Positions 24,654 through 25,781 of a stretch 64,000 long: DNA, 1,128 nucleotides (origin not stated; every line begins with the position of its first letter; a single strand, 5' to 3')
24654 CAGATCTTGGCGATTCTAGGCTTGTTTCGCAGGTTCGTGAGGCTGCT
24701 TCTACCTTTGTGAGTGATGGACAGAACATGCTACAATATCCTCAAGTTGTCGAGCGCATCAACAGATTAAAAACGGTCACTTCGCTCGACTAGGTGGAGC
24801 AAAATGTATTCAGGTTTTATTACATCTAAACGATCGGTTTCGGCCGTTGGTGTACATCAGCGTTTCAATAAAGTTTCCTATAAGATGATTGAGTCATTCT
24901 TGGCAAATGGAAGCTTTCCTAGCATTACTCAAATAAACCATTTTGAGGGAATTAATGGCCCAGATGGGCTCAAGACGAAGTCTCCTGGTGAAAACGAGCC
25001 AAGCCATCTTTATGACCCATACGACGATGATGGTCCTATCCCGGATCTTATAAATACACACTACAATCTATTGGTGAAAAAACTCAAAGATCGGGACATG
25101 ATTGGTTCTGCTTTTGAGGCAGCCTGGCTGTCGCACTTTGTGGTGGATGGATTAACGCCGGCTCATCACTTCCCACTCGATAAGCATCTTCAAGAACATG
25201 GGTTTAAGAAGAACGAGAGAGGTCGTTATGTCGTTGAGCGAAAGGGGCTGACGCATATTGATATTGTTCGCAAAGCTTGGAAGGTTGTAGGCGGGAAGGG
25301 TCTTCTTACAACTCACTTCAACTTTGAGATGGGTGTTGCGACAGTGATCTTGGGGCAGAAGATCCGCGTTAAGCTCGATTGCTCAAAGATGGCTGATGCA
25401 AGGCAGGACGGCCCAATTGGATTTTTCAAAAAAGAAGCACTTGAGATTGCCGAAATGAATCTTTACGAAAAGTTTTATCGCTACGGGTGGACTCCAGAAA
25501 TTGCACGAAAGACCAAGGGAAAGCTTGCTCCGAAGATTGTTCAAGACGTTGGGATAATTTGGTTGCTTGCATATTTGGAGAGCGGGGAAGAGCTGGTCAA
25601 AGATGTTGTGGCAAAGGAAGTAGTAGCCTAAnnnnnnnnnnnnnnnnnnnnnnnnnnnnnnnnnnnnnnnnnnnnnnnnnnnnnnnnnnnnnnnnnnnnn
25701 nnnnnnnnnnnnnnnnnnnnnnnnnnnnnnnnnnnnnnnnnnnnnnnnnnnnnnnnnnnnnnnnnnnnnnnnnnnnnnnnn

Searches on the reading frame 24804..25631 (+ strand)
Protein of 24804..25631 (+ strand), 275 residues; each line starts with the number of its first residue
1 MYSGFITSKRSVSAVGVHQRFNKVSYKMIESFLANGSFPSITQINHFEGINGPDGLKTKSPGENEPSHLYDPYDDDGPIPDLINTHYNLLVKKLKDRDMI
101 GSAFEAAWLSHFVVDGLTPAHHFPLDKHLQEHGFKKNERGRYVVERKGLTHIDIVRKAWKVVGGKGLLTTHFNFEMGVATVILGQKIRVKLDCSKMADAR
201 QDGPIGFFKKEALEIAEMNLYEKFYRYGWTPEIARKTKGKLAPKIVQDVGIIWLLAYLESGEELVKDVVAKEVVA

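Call 10: search_protein_families(library=pfam, proteins=[window:24804-25631:+], max_evalue=0.01)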
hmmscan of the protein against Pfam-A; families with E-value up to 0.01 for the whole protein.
window:24804-25631:+ (275 aa): 1 family
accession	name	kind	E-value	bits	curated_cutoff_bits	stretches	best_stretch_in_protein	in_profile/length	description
PF00882.24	Zn_dep_PLPC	-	0.0081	16.5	26.8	0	84-185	58-127/167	Zinc dependent phospholipase C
